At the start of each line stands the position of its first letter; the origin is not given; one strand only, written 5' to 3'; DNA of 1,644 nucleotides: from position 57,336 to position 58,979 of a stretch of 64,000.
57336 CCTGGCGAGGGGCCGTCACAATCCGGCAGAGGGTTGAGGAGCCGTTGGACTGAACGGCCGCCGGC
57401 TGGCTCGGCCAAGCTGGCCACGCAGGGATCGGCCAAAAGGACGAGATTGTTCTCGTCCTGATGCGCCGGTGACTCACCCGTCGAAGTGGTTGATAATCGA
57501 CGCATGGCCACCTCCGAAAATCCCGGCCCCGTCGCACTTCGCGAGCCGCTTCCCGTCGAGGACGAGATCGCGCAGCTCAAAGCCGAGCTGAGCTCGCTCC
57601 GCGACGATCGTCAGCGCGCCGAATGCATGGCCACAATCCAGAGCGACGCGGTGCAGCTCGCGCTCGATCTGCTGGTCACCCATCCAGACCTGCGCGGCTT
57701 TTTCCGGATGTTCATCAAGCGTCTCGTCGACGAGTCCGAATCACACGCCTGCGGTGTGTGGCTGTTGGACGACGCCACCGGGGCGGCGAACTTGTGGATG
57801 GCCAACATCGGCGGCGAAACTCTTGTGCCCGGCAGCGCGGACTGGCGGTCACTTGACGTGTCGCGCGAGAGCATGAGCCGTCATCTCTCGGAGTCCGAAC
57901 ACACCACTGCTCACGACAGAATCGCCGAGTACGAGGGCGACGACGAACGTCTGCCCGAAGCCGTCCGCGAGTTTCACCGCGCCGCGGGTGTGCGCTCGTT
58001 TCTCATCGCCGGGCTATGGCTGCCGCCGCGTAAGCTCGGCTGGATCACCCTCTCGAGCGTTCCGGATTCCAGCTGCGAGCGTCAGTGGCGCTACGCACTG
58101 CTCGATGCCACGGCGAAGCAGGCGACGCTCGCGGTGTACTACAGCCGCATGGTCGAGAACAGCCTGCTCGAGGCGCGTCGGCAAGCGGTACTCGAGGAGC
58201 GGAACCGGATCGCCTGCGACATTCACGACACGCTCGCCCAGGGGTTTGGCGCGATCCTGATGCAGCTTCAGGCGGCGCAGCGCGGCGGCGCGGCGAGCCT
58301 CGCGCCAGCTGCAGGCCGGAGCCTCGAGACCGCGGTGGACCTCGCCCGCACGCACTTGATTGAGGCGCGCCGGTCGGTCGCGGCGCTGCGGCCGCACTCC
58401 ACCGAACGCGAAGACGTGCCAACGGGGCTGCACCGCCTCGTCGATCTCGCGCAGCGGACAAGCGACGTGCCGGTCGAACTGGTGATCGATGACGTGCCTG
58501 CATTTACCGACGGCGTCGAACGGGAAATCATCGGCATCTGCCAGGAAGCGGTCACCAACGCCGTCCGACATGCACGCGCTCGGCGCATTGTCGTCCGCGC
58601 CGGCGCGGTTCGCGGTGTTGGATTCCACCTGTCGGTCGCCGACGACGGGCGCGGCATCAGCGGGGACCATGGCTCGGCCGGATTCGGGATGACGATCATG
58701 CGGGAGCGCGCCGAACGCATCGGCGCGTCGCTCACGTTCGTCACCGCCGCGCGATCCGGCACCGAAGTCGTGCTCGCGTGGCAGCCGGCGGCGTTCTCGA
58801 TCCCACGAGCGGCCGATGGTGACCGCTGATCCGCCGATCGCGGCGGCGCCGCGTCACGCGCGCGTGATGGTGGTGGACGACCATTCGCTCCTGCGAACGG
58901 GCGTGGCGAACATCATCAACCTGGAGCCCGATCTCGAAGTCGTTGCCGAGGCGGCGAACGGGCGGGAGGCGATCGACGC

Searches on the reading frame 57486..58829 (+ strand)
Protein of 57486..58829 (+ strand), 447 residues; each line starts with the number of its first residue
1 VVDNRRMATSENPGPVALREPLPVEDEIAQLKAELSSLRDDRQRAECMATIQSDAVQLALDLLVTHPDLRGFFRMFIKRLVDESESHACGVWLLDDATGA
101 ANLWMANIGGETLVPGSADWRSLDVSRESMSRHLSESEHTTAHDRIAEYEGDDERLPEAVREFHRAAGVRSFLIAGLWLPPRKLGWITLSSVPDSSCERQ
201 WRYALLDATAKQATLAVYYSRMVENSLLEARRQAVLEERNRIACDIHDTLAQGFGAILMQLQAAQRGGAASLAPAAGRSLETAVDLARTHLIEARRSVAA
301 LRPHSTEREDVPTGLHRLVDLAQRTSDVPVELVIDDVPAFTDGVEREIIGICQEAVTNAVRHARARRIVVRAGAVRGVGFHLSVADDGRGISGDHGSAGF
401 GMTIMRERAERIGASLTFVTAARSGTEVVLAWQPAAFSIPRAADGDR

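Call 37: search_protein_families(library=pfam, proteins=[window:57486-58829:+], max_evalue=0.001)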
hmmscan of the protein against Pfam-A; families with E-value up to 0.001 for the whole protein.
window:57486-58829:+ (447 aa): 3 families
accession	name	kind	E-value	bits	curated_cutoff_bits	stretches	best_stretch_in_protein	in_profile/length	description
PF07730.19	HisKA_3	-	4.6e-14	53.1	24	1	238-304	1-66/68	Histidine kinase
PF02518.31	HATPase_c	-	1.5e-10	41.9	26.4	1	344-431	2-106/111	Histidine kinase-, DNA gyrase B-, and HSP90-like ATPase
PF13581.12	HATPase_c_2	-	0.00017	22.1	27.4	1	350-430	34-125/127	Histidine kinase-like ATPase domain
